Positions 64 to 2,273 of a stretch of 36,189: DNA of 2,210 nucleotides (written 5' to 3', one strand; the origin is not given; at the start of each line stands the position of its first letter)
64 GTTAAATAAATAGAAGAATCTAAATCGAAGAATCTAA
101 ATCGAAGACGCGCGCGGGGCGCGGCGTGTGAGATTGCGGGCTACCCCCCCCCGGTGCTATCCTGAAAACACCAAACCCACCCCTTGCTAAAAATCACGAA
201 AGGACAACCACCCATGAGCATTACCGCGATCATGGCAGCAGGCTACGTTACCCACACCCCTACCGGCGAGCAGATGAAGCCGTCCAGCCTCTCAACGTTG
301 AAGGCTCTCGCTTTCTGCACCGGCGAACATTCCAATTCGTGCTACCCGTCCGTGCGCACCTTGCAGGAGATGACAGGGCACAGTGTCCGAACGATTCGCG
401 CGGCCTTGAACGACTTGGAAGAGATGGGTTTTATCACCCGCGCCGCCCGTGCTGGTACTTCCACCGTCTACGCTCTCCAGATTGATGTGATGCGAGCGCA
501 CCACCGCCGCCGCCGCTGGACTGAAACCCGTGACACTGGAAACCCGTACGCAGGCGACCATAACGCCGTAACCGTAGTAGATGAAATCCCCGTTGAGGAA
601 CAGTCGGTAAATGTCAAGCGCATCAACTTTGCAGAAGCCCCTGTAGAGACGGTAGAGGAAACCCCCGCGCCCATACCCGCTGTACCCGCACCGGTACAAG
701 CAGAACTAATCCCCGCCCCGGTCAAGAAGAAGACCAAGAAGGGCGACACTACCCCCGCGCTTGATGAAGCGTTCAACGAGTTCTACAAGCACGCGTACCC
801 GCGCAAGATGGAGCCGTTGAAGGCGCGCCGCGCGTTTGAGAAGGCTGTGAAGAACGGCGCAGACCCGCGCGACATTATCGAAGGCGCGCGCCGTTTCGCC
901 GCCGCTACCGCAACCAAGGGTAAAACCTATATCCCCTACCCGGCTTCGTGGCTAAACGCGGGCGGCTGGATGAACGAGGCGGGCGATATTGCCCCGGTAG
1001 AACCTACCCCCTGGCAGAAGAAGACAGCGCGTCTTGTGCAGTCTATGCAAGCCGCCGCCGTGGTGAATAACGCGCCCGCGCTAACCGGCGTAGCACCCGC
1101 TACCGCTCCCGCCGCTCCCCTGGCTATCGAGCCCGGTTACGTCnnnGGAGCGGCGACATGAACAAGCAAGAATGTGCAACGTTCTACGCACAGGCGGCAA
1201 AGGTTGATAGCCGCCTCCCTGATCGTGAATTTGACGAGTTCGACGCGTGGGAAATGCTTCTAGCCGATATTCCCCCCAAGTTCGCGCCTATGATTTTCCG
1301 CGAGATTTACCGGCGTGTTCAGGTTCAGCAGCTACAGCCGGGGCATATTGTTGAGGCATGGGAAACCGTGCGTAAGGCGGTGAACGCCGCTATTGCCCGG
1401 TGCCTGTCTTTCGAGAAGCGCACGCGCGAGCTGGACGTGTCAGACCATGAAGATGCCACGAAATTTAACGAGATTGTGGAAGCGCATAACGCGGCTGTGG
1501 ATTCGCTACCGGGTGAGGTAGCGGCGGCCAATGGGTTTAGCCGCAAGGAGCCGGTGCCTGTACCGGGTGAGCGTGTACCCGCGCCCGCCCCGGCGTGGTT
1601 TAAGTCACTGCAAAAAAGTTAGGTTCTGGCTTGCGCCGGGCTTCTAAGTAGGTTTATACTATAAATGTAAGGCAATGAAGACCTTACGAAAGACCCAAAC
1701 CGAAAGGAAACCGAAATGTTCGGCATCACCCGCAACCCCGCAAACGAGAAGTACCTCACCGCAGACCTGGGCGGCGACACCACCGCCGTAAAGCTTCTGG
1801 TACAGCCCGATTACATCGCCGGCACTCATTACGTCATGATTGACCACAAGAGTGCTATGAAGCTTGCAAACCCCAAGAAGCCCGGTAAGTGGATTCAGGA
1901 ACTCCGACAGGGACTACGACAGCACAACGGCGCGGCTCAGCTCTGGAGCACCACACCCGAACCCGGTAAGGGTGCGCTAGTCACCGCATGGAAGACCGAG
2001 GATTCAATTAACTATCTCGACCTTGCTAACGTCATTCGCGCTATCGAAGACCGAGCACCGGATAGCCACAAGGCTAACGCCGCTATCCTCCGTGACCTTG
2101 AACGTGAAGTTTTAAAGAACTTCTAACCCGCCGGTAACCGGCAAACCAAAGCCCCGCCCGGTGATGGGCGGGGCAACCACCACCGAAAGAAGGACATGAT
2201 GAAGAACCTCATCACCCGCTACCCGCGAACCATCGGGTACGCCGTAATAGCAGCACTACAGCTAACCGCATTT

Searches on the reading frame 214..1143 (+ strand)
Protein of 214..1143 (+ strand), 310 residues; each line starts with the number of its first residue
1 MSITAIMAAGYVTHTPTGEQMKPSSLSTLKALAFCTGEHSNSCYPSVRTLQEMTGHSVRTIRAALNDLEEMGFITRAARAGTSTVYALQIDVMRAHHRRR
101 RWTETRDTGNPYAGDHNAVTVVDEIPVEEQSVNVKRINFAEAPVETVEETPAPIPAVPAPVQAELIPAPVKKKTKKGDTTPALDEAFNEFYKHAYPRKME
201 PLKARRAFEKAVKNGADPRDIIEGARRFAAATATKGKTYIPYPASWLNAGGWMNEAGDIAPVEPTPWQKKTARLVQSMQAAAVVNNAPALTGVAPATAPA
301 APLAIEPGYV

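Call 34: search_protein_families(library=phrogs, proteins=[window:214-1143:+], max_evalue=0.01)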
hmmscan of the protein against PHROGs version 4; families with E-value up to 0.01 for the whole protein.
window:214-1143:+ (310 aa): 21 families
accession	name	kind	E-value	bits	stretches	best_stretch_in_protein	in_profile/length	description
phrog_270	-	DNA, RNA and nucleotide metabolism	3e-29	103.6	1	30-272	54-266/383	replication initiation protein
phrog_10293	-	unknown function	1.1e-12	49.1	1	185-254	15-83/185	-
phrog_1032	-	DNA, RNA and nucleotide metabolism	1.3e-11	46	1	2-240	2-237/281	replication initiation protein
phrog_9327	-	DNA, RNA and nucleotide metabolism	8.7e-11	42.9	1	172-266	159-252/276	primosomal protein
phrog_678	-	DNA, RNA and nucleotide metabolism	1.4e-10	42.2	1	28-223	74-269/346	replication initiation O-like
phrog_391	-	DNA, RNA and nucleotide metabolism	2e-10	41.8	1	18-129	12-118/298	replication initiation O-like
phrog_11896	-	DNA, RNA and nucleotide metabolism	2.6e-08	35.1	1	20-92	17-92/225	primosomal protein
phrog_9474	-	DNA, RNA and nucleotide metabolism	4e-08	34.1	1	152-270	161-263/288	replication initiation protein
phrog_26369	-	DNA, RNA and nucleotide metabolism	6.9e-07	29.6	1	27-76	63-112/347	replication initiation protein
phrog_345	-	DNA, RNA and nucleotide metabolism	2e-06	28.7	1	41-162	64-174/297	replication initiation O-like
phrog_186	-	DNA, RNA and nucleotide metabolism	2.4e-06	28.5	1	33-87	52-108/308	DnaD-like helicase loader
phrog_428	-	DNA, RNA and nucleotide metabolism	5.1e-06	26.9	1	41-82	124-169/455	replication initiation protein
phrog_8102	-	DNA, RNA and nucleotide metabolism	7.3e-06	26.3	1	36-97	51-115/337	replication initiation protein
phrog_3502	-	unknown function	1.2e-05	26.4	1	20-83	48-110/131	-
phrog_1835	-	DNA, RNA and nucleotide metabolism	2.1e-05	25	1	19-81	42-104/301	HTH DNA binding protein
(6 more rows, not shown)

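Call 85: search_dna_similar(query=window:214-1143:+, collection=phages, mode=protein, max_rows=8)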
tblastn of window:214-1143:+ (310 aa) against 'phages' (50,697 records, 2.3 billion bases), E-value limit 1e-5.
Records with a match: 28; places in all: 28; records where one place covers at least 80% of the query: 3.
Best place of each record, by identity: <60% 28.
By first word of the organism name: Arthrobacter 18; Rhodococcus 2; Azospirillum 2; Pontimonas 1; Corynebacterium 1; Caudovirus 1; Rhizobium 1; Paraburkholderia 1; Brevibacterium 1.
By host as written in the record: Arthrobacter globiformis B-2979 11; Arthrobacter sp. ATCC 21022 4; Arthrobacter sp. 2; Prescottella equi 2; Azospirillum brasilense Cd 2; Pontimonas salivibrio CL-TW6 1; Corynebacterium glutamicum MB001 1; Homo sapiens 1; and 4 more.
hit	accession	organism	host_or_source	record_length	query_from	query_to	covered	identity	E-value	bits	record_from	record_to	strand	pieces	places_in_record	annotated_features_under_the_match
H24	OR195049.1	Arthrobacter phage RedFox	Arthrobacter globiformis B-2979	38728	1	255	82%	27.9%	8e-8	59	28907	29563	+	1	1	46: helix-turn-helix DNA binding domain protein | 45: RusA-like resolvase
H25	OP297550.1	Arthrobacter phage Jamun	Arthrobacter globiformis B-2979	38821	1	256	83%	25.2%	3e-6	55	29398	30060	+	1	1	43: helix-turn-helix DNA binding domain protein | 42: RusA-like resolvase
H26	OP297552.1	Arthrobacter phage Renna12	Arthrobacter globiformis B-2979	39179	1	256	83%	24.9%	5e-7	57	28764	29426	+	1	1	45: helix-turn-helix DNA binding domain protein | 44: RusA-like resolvase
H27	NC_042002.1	Arthrobacter phage Abidatro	Arthrobacter sp. ATCC 21022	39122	23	256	75%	27.1%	1e-8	62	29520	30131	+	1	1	45: replication initiation protein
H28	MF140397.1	Arthrobacter phage Abidatro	Arthrobacter sp. ATCC 21022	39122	23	256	75%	27.1%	1e-8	62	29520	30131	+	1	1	45: helix-turn-helix DNA binding domain protein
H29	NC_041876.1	Arthrobacter phage Galaxy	Arthrobacter sp. ATCC 21022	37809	23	256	75%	26.3%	6e-6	54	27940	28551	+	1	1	42: replication initiation protein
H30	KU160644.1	Arthrobacter phage Galaxy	Arthrobacter sp. ATCC 21022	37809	23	256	75%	26.3%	6e-6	54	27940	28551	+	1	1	42: helix-turn-helix DNA binding domain protein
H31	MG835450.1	Pontimonas phage phiPsal1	Pontimonas salivibrio CL-TW6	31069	169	280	36%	35.1%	1e-6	56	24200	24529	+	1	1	RepO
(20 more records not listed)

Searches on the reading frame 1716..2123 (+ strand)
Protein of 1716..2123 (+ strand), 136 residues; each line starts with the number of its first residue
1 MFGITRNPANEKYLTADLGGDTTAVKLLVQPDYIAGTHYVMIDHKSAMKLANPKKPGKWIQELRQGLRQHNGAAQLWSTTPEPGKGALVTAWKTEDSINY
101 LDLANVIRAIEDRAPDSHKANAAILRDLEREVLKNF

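Call 22: search_protein_families(library=pfam, proteins=[window:1716-2123:+], max_evalue=0.1)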
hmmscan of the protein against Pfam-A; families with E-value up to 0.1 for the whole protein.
window:1716-2123:+ (136 aa): 0 families

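Call 34: search_protein_families(library=phrogs, proteins=[window:1716-2123:+], max_evalue=0.01)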
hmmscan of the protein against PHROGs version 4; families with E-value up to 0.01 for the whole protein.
window:1716-2123:+ (136 aa): 0 families

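Call 72: search_protein_families(library=ncbifam, proteins=[window:1716-2123:+], max_evalue=0.1)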
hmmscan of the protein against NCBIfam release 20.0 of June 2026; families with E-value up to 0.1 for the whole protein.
window:1716-2123:+ (136 aa): 0 families

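Call 73: search_protein_families(library=padloc, proteins=[window:1716-2123:+], max_evalue=0.1)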
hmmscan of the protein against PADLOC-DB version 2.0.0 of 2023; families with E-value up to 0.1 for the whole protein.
window:1716-2123:+ (136 aa): 0 families

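Call 82: search_solved_structures(query=window:1716-2123:+, max_evalue=1)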
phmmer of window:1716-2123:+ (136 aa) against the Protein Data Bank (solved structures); distinct sequences matched with E-value up to 1: 1.
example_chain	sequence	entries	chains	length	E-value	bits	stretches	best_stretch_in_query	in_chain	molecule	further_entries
9r8g_B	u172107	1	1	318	0.29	14.5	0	19-80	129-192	DUF4123 domain-containing protein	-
